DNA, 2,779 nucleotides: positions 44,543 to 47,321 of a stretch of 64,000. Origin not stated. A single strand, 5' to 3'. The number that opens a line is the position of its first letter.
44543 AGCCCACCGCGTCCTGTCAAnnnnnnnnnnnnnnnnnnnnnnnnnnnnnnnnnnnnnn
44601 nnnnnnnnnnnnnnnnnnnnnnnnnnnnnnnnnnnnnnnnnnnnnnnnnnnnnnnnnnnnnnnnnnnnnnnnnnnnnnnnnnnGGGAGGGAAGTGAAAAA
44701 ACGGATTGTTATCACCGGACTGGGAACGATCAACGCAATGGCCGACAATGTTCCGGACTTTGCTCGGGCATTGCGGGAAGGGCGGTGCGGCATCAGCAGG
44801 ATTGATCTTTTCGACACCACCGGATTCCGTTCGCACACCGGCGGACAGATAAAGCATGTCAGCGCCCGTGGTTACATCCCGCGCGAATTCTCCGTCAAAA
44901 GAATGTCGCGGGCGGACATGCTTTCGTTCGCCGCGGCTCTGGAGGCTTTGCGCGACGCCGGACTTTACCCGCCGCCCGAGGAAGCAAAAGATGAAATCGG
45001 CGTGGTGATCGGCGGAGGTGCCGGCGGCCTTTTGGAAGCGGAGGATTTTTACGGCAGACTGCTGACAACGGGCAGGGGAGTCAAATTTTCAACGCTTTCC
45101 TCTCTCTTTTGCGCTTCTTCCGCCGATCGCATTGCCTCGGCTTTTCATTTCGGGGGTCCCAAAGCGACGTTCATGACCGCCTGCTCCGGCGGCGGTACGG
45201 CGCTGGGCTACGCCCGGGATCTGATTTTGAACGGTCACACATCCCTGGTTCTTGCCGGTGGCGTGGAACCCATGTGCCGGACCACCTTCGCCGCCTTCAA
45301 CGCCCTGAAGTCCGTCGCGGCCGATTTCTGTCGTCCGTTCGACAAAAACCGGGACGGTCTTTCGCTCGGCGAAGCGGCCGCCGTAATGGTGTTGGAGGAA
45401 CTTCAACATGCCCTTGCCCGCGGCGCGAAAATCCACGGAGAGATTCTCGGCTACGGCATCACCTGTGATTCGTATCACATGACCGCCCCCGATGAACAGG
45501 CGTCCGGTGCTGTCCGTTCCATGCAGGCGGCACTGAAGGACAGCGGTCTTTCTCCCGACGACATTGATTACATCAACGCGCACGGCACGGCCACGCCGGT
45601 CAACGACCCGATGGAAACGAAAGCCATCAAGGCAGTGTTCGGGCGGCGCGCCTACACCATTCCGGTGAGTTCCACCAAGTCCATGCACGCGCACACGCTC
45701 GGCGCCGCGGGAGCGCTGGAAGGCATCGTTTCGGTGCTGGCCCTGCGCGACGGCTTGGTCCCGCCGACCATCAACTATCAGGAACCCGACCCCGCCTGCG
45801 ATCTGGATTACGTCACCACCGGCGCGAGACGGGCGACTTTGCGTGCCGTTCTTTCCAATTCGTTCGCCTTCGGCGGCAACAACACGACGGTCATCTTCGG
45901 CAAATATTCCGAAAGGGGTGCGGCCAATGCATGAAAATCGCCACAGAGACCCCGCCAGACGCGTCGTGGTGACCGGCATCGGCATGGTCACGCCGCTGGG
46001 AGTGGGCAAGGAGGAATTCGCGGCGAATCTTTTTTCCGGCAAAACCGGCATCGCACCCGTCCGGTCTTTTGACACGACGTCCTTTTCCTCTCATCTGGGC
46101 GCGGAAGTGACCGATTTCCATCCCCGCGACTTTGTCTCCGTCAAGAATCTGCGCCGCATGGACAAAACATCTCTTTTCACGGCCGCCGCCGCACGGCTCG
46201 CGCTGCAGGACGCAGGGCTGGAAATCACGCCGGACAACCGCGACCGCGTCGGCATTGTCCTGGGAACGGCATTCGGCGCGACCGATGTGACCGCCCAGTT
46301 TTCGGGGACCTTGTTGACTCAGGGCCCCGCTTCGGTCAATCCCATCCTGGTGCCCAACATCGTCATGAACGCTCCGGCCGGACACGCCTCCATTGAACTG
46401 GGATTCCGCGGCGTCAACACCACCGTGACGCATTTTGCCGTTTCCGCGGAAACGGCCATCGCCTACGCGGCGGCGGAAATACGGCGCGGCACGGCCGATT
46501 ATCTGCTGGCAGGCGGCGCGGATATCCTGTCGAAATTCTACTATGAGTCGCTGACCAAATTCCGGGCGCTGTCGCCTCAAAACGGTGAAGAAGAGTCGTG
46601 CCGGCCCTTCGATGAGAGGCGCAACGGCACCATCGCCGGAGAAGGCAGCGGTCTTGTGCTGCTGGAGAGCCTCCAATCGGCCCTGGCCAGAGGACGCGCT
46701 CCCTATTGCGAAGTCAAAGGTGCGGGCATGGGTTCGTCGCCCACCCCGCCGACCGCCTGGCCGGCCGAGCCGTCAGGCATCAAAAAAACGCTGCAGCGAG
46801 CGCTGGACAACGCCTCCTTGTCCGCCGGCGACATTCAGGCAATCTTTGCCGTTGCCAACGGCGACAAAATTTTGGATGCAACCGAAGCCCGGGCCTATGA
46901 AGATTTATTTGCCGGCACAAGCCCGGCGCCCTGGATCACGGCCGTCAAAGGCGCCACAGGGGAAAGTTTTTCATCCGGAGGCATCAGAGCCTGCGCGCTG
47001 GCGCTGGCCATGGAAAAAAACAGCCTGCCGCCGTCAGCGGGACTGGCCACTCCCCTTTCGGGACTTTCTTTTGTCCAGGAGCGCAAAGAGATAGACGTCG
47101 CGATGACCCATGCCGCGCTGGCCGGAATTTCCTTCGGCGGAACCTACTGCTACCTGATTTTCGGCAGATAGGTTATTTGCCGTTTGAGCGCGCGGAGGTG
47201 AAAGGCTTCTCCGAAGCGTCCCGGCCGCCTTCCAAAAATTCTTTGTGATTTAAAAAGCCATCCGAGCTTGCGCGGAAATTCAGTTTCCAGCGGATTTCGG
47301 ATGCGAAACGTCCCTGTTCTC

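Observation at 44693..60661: Aryl-polyene/flexirubin-like lipid cluster with non-canonical additions (two B12-radical SAM enzymes, FakA-N/DegV fusion, extra KAS III)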

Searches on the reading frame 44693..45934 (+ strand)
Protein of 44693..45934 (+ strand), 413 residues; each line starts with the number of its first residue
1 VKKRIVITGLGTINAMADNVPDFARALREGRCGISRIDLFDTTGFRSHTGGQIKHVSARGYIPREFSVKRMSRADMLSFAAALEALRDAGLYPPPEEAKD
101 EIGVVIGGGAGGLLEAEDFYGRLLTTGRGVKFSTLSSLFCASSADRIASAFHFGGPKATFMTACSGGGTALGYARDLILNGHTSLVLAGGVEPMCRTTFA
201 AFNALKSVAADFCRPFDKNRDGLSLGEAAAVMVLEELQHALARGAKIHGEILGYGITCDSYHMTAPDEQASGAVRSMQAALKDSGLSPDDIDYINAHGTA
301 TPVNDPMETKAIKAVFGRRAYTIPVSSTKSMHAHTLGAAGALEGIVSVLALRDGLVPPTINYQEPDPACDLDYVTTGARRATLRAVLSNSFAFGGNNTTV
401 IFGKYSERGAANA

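Call 3: search_protein_families(library=pfam, proteins=[window:44693-45934:+])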
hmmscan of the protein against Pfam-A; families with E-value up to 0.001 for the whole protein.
window:44693-45934:+ (413 aa): 2 families
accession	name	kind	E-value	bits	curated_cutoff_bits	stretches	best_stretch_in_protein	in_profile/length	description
PF02801.28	Ketoacyl-synt_C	-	1e-38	132.4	20.8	1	248-362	1-118/119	Beta-ketoacyl synthase, C-terminal domain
PF00109.32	ketoacyl-synt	-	1.6e-38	133.2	20.8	1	3-240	2-252/252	Beta-ketoacyl synthase, N-terminal domain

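Call 11: search_protein_families(library=ncbifam, proteins=[window:44693-45934:+], max_evalue=0.00001)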
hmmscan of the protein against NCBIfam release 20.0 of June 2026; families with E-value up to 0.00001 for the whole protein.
window:44693-45934:+ (413 aa): 21 families
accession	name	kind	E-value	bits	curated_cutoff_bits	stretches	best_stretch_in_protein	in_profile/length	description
TIGR03150.1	fabF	equivalog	2.2e-125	418.5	493.75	1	3-402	1-406/407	beta-ketoacyl-ACP synthase II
NF005589.0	PRK07314.1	subfamily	3.2e-125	418.1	387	1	2-405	3-412/413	beta-ketoacyl-ACP synthase II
NF004970.0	PRK06333.1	subfamily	2.1e-105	353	525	1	2-406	3-423/424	beta-ketoacyl-ACP synthase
NF006274.0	PRK08439.1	equivalog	2.4e-98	329.6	621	1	3-404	2-405/406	beta-ketoacyl-ACP synthase II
NF006587.0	PRK09116.1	equivalog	1.1e-90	304.4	470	1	3-405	2-407/408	beta-ketoacyl-ACP synthase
NF006618.0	PRK09185.1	subfamily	1.3e-89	301.1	407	1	3-404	3-392/394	beta-ketoacyl-ACP synthase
NF006434.0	PRK08722.1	equivalog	7.2e-88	295.2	759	1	2-404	3-413/414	beta-ketoacyl-ACP synthase II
NF005076.0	PRK06501.1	equivalog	1e-85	288.2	629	1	5-405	13-423/425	beta-ketoacyl-ACP synthase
NF005935.0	PRK07967.1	equivalog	1.3e-81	274.6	630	1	3-406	2-405/406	beta-ketoacyl-ACP synthase I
NF004618.0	PRK05952.1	equivalog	7e-76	255.6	455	1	5-404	4-382/384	beta-ketoacyl-ACP synthase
NF005916.1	PRK07910.1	equivalog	5.3e-75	252.9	560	1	4-405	13-418/418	KasA/KasB family beta-ketoacyl-ACP synthase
NF058662.1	cispenta_AmcF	equivalog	4.5e-67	226.6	325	1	5-403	2-368/369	cispentacin biosynthesis acyltransferase subunit AmcF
NF005490.0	PRK07103.1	equivalog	1.7e-62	211.8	445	1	2-404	3-412/414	polyketide beta-ketoacyl:acyl carrier protein synthase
NF045894.1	PKS_plus_SDR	equivalog_domain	1.9e-43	148.4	1740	1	80-373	96-387/1515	type I polyketide synthase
NF040607.1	mycolic_Pks13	equivalog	2.3e-35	121.5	2100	1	143-374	250-487/1680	polyketide synthase Pks13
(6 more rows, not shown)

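Call 57: search_solved_structures(query=window:44693-45934:+, max_evalue=1e-40)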
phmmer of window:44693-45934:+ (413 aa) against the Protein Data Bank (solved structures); distinct sequences matched with E-value up to 1e-40: 72 (the best 60 are shown).
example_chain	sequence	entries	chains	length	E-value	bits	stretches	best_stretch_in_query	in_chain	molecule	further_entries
1e5m_A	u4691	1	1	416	9.4e-100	337.5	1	2-405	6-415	BETA KETOACYL ACYL CARRIER PROTEIN SYNTHASE II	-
4ls5_A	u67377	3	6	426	1.1e-99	337.3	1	2-406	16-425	3-oxoacyl-[acyl-carrier-protein] synthase 2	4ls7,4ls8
4ls6_A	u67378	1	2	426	1.5e-99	336.9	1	2-406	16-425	3-oxoacyl-[acyl-carrier-protein] synthase 2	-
9s5h_B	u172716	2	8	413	8.7e-95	321.2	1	1-405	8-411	3-oxoacyl-(Acyl-carrier-protein) synthase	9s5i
3o04_A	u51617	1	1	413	4e-90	305.8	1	2-404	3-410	beta-keto-acyl carrier protein synthase II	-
5sxo_A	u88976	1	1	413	8e-90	304.8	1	2-404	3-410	3-oxoacyl-[acyl-carrier-protein] synthase 2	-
4r8e_A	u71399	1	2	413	4.9e-89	302.2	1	2-404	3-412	3-oxoacyl-[acyl-carrier-protein] synthase 2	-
4qav_A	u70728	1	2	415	1.3e-88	300.9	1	2-405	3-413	3-oxoacyl-[acyl-carrier-protein] synthase 2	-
6okg_A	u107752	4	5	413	1.9e-86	293.7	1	2-404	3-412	3-oxoacyl-[acyl-carrier-protein] synthase 2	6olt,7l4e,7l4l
1b3n_A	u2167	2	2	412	2e-86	293.6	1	2-404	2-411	PROTEIN (KETOACYL ACYL CARRIER PROTEIN SYNTHASE 2) | BETA-KETOACYL ACP SYNTHASE II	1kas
2gfw_A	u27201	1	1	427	2.2e-86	293.5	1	2-404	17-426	3-oxoacyl-[acyl-carrier-protein] synthase 2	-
8qm1_A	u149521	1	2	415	3.1e-86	293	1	2-406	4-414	3-oxoacyl-[acyl-carrier-protein] synthase 2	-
4b7v_A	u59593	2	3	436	3.8e-86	292.7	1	2-406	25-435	3-OXOACYL-[ACYL-CARRIER-PROTEIN] SYNTHASE 2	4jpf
2gfy_A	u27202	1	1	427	2e-85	290.4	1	2-404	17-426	3-oxoacyl-[acyl-carrier-protein] synthase 2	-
2gqd_A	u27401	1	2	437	4e-85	289.3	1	2-405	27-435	3-oxoacyl-[acyl-carrier-protein] synthase 2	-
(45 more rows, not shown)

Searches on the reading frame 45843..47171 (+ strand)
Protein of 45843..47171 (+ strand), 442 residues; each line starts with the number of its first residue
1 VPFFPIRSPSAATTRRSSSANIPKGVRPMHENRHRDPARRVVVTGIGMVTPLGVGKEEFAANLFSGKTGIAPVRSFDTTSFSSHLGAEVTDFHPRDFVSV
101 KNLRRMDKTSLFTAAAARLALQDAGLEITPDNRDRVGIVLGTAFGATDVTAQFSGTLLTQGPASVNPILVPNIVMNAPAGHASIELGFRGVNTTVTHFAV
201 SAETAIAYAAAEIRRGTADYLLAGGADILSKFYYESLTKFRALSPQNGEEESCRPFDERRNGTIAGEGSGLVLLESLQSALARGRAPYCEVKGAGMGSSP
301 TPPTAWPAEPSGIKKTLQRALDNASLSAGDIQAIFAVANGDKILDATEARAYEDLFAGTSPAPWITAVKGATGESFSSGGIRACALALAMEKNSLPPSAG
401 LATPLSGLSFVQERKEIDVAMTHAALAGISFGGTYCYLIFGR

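Call 3: search_protein_families(library=pfam, proteins=[window:45843-47171:+])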
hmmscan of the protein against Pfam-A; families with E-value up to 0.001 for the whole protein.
window:45843-47171:+ (442 aa): 3 families
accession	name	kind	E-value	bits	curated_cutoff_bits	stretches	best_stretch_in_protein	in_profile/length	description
PF00109.32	ketoacyl-synt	-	8.5e-40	137.4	20.8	1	39-280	2-252/252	Beta-ketoacyl synthase, N-terminal domain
PF02801.28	Ketoacyl-synt_C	-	1.1e-13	51.7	20.8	1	288-400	1-117/119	Beta-ketoacyl synthase, C-terminal domain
PF00108.29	Thiolase_N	-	9.9e-05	22.3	26.4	1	178-242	62-128/260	Thiolase, N-terminal domain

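Call 11: search_protein_families(library=ncbifam, proteins=[window:45843-47171:+], max_evalue=0.00001)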
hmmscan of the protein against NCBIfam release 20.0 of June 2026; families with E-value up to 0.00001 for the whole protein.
window:45843-47171:+ (442 aa): 21 families
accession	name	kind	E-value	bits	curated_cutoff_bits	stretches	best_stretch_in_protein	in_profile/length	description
TIGR03150.1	fabF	equivalog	9e-84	281.5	493.75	1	39-440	1-406/407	beta-ketoacyl-ACP synthase II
NF005589.0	PRK07314.1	subfamily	6.6e-79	265.6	387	1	38-442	3-411/413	beta-ketoacyl-ACP synthase II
NF004970.0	PRK06333.1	subfamily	2.8e-68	230.7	525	1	38-442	3-421/424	beta-ketoacyl-ACP synthase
NF006434.0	PRK08722.1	equivalog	1.2e-56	192.4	759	1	39-441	4-412/414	beta-ketoacyl-ACP synthase II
NF006274.0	PRK08439.1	equivalog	3.6e-56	190.7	621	1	39-440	2-403/406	beta-ketoacyl-ACP synthase II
NF058662.1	cispenta_AmcF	equivalog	2.6e-49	168.2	325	1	41-440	2-367/369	cispentacin biosynthesis acyltransferase subunit AmcF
NF005490.0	PRK07103.1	equivalog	2.8e-45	155.1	445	1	39-438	4-408/414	polyketide beta-ketoacyl:acyl carrier protein synthase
NF006587.0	PRK09116.1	equivalog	3e-44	151.4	470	1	39-442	2-406/408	beta-ketoacyl-ACP synthase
NF005935.0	PRK07967.1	equivalog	7.4e-43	146.9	630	1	39-441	2-402/406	beta-ketoacyl-ACP synthase I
NF005916.1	PRK07910.1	equivalog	2.2e-36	125.7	560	1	36-442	9-417/418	KasA/KasB family beta-ketoacyl-ACP synthase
NF004618.0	PRK05952.1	equivalog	2.6e-33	115.5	455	1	40-434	3-374/384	beta-ketoacyl-ACP synthase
NF005076.0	PRK06501.1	equivalog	1.1e-30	106.8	629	1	41-439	13-419/425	beta-ketoacyl-ACP synthase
NF006618.0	PRK09185.1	subfamily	2.5e-27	95.9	407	1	40-442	4-392/394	beta-ketoacyl-ACP synthase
NF045894.1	PKS_plus_SDR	equivalog_domain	1.1e-16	59.7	1740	1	99-404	80-379/1515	type I polyketide synthase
TIGR02813.1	omega_3_PfaA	subfamily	6.8e-15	52.9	1010.1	1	174-404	181-412/2582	polyketide-type polyunsaturated fatty acid synthase PfaA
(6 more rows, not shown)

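Call 56: search_solved_structures(query=window:45927-47171:+, max_evalue=1e-10)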
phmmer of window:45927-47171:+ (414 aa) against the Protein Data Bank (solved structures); distinct sequences matched with E-value up to 1e-10: 101 (the best 60 are shown).
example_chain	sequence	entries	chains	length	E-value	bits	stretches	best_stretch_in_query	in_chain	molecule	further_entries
9s5h_C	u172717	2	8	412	2e-67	231.3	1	11-372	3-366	3-oxoacyl-(Acyl-carrier-protein) synthase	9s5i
9s5h_B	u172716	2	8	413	1.1e-60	209.1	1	11-404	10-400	3-oxoacyl-(Acyl-carrier-protein) synthase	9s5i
2gqd_A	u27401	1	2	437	9.4e-60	206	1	10-413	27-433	3-oxoacyl-[acyl-carrier-protein] synthase 2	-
4ls6_A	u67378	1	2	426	9.5e-59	202.7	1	9-412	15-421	3-oxoacyl-[acyl-carrier-protein] synthase 2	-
4ls5_A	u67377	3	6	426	6.3e-58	200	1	9-412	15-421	3-oxoacyl-[acyl-carrier-protein] synthase 2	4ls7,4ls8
3hnz_A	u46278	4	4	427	8e-58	199.7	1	10-413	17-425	3-oxoacyl-[acyl-carrier-protein] synthase 2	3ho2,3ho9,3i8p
8cn8_A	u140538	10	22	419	1.8e-57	198.5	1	10-414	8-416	3-oxoacyl-[acyl-carrier-protein] synthase 2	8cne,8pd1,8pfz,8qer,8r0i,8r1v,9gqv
2gfw_A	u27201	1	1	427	1.9e-57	198.4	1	10-413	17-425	3-oxoacyl-[acyl-carrier-protein] synthase 2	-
8pj0_A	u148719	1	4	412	2.2e-57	198.2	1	11-414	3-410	3-oxoacyl-[acyl-carrier-protein] synthase 2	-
4b7v_A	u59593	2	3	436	2.6e-57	198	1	10-414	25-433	3-OXOACYL-[ACYL-CARRIER-PROTEIN] SYNTHASE 2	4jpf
2gfv_A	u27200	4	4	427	2.8e-57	197.9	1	10-413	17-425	3-oxoacyl-[acyl-carrier-protein] synthase 2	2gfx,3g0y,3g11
8qm1_A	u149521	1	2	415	4.1e-57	197.3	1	10-414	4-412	3-oxoacyl-[acyl-carrier-protein] synthase 2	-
9lpl_A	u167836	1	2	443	4.3e-57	197.3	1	6-413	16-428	3-oxoacyl-[acyl-carrier-protein] synthase 2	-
8cou_A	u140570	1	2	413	7.3e-57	196.5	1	11-414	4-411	3-oxoacyl-[acyl-carrier-protein] synthase 2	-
4jb6_A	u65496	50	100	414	7.3e-57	196.5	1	11-414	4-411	3-oxoacyl-[acyl-carrier-protein] synthase 2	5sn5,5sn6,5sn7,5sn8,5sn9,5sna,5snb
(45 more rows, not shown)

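Call 59: search_solved_structures(query=window:45927-47171:+, max_evalue=1e-59, show_alignments=2)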
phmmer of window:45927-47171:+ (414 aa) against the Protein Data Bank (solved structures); distinct sequences matched with E-value up to 1e-59: 3.
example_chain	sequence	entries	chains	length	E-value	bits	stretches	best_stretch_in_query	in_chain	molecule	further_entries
9s5h_C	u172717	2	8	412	2e-67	231.3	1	11-372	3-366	3-oxoacyl-(Acyl-carrier-protein) synthase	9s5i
9s5h_B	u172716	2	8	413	1.1e-60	209.1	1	11-404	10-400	3-oxoacyl-(Acyl-carrier-protein) synthase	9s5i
2gqd_A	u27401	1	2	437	9.4e-60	206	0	10-413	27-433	3-oxoacyl-[acyl-carrier-protein] synthase 2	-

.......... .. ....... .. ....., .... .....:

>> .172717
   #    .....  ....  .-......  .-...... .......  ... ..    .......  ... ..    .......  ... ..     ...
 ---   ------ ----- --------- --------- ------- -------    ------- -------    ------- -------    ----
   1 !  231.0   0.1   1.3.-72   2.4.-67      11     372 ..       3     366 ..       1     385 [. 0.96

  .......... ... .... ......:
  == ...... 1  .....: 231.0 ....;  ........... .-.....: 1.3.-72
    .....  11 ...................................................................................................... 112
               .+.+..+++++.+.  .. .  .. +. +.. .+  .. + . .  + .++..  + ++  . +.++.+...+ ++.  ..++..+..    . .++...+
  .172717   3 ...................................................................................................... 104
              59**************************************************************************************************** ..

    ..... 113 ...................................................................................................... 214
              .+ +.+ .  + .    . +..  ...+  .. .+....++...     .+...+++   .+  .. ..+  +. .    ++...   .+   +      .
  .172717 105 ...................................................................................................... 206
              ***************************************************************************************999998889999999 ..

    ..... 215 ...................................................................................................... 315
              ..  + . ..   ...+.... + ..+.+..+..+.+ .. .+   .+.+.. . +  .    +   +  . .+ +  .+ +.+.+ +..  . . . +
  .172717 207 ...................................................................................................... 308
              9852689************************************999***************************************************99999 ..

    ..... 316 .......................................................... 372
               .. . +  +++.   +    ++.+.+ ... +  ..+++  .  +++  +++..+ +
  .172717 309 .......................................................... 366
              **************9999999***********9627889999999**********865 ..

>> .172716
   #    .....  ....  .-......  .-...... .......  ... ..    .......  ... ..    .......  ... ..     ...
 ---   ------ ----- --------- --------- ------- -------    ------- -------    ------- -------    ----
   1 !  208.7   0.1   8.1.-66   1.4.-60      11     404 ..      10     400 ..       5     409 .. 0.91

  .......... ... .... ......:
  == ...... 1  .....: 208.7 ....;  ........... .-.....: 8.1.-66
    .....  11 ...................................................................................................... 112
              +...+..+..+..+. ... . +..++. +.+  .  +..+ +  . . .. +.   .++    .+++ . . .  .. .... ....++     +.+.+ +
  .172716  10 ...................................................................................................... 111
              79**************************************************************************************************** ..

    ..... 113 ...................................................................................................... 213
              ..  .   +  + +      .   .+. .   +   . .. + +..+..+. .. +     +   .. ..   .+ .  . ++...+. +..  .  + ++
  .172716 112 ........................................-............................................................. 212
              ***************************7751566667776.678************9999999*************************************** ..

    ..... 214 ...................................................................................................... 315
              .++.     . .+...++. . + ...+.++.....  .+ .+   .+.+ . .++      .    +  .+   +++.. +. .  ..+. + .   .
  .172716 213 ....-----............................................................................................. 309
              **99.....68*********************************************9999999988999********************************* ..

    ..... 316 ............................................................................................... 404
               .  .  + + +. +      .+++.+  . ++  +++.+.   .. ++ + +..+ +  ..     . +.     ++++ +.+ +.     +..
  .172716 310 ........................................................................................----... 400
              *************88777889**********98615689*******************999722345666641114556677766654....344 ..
